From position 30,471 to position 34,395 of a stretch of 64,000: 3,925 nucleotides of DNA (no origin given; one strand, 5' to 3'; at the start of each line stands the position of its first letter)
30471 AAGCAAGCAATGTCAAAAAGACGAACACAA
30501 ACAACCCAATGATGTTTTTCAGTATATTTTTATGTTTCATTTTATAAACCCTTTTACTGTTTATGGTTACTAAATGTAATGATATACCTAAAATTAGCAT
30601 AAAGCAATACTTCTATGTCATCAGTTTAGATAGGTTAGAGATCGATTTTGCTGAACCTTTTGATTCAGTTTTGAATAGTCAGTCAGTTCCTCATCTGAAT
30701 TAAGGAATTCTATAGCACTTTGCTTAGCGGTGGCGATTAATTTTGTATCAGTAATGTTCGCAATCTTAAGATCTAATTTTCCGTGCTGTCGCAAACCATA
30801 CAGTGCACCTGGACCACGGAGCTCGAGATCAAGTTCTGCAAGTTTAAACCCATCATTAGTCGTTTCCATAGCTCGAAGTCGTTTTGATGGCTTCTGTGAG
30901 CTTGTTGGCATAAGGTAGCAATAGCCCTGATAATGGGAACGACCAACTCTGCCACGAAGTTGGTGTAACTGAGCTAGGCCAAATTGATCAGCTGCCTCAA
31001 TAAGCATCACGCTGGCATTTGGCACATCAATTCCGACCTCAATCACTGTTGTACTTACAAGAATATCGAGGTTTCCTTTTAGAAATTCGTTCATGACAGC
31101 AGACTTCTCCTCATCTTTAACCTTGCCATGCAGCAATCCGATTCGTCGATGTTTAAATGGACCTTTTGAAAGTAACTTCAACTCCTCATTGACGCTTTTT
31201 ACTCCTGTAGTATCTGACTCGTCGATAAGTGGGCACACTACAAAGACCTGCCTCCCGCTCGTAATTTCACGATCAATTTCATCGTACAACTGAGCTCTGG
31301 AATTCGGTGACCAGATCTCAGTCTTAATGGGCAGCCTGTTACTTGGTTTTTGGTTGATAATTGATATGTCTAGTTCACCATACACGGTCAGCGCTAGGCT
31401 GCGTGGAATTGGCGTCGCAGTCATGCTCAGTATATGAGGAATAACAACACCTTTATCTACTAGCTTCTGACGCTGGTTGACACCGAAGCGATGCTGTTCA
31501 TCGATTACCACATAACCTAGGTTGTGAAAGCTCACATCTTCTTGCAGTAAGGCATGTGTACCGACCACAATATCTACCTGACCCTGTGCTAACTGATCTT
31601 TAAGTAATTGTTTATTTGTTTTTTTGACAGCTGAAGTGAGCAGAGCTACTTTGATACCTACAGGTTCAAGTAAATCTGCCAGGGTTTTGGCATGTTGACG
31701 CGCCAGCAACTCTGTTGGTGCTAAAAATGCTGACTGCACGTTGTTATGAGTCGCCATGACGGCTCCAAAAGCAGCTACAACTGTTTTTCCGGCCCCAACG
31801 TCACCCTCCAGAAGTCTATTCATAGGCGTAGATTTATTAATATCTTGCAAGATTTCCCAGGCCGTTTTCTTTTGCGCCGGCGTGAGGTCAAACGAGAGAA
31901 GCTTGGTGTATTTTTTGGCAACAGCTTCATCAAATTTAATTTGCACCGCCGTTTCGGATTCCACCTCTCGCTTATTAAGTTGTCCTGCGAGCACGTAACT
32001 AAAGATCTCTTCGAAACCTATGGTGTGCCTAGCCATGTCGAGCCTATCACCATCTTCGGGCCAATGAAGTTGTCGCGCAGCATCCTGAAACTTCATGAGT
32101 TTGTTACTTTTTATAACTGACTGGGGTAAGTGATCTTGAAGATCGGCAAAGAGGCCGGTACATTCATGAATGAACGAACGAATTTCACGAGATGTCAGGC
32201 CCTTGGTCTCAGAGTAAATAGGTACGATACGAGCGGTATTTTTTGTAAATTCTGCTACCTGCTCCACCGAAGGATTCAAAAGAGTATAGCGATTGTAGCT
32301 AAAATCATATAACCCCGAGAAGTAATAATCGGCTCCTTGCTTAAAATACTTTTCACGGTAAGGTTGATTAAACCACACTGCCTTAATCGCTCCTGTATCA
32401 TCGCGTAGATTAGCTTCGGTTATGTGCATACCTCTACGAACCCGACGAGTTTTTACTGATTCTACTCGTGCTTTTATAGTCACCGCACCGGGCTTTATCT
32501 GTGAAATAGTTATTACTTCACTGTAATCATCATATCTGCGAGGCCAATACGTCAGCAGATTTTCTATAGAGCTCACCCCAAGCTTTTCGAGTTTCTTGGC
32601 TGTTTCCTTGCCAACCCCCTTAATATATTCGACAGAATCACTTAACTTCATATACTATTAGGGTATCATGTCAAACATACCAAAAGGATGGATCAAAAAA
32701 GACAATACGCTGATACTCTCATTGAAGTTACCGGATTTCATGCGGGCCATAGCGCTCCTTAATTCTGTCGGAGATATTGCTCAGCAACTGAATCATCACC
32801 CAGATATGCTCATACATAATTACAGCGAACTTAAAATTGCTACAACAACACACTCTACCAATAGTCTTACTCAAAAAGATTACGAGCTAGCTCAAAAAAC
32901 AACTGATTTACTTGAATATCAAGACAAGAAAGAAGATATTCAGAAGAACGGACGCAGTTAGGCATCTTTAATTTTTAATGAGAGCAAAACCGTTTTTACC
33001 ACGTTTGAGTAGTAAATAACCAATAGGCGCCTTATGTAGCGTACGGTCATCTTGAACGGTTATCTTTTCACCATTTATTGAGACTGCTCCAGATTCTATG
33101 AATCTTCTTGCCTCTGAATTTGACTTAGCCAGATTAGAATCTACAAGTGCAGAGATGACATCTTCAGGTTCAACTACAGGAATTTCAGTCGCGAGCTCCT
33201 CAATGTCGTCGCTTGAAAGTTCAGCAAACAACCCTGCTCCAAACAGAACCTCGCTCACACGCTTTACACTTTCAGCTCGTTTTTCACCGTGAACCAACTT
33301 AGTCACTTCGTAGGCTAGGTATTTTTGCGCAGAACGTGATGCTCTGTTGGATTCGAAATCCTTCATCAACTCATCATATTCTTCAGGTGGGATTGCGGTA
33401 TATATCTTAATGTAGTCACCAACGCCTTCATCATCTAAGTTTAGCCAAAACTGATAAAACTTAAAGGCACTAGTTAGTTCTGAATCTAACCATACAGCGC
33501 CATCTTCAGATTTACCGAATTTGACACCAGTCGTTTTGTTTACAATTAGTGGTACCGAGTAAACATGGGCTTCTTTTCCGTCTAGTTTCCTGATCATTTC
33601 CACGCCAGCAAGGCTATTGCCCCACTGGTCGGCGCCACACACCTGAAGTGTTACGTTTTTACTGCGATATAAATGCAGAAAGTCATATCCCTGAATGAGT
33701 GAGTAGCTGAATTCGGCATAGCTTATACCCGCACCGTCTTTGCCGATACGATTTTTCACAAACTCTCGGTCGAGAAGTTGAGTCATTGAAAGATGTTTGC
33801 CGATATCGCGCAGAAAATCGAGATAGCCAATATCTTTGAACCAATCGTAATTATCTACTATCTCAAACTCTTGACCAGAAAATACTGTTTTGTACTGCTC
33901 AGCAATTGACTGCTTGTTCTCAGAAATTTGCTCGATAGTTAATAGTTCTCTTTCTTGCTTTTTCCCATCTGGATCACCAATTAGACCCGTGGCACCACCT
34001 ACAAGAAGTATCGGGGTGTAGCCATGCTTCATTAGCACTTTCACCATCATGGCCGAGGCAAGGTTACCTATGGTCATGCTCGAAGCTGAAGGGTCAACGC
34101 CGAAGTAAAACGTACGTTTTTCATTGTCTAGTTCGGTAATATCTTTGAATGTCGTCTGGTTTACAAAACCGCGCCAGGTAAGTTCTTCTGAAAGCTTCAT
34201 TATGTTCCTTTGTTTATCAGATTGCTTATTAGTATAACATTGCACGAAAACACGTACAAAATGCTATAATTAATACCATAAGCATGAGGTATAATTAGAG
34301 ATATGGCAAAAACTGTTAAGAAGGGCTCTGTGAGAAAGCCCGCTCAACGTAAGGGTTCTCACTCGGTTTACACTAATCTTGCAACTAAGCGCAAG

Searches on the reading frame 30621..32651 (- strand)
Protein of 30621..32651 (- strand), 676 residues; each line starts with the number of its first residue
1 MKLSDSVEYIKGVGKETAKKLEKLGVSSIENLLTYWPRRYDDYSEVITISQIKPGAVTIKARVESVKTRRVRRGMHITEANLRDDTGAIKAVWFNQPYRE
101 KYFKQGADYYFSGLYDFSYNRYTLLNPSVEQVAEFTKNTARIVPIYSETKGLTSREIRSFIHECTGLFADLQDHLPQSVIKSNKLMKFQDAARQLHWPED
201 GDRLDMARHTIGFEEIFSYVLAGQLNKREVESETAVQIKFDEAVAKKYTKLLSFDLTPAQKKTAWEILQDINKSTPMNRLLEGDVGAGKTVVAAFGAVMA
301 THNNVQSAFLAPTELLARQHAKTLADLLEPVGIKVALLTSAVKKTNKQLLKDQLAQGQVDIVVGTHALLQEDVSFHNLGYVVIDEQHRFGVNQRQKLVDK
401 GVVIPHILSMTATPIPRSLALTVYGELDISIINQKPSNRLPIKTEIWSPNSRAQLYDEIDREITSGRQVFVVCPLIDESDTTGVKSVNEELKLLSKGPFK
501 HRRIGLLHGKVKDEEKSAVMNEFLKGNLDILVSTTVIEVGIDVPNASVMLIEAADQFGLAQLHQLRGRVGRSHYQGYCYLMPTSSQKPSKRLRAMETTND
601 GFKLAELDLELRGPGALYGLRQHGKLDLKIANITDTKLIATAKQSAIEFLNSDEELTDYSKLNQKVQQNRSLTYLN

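Call 9: search_protein_families(library=pfam, proteins=[window:30621-32651:-])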
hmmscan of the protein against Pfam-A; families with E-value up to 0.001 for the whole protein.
window:30621-32651:- (676 aa): 8 families
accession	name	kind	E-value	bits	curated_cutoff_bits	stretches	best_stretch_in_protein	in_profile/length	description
PF17191.10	RecG_wedge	-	1.1e-29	103.6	23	1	7-163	2-157/162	RecG wedge domain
PF00270.35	DEAD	-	1.3e-22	80.7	26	1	257-418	1-163/167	DEAD/DEAH box helicase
PF00271.37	Helicase_C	-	6.2e-21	75.2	23.5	1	455-572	6-109/110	Helicase conserved C-terminal domain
PF19833.4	RecG_dom3_C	-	1.3e-13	51.2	26.8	1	598-668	1-75/87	ATP-dependent DNA helicase RecG, domain 3, C-terminal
PF04851.21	ResIII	-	1.4e-11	45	22.5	1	254-414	2-162/164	Type III restriction enzyme, res subunit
PF01336.31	tRNA_anti-codon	-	1.6e-07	31.6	27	1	57-130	1-73/75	OB-fold nucleic acid binding domain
PF00176.29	SNF2-rel_dom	-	3.2e-06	26.9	24.9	1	275-419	16-168/290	SNF2-related domain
PF22590.2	Cas3-like_C_2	-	3.6e-05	24.4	27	1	500-572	28-104/106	CRISPR-associated nuclease/helicase Cas3, C-terminal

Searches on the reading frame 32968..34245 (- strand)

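Call 9: search_protein_families(library=pfam, proteins=[window:32968-34245:-])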
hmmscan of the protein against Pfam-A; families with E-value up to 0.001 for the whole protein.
window:32968-34245:- (425 aa): 3 families
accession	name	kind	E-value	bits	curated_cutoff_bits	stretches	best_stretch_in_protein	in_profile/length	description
PF00579.31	tRNA-synt_1b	-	2.3e-66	224.5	21.1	1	41-335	3-291/292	tRNA synthetases class I (W and Y)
PF22421.1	SYY_C-terminal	-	7e-13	48.7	27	1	347-423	1-83/83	Tyrosine--tRNA ligase SYY-like C-terminal domain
PF01479.30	S4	-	4.9e-06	26.6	22.8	1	367-396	7-36/48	S4 domain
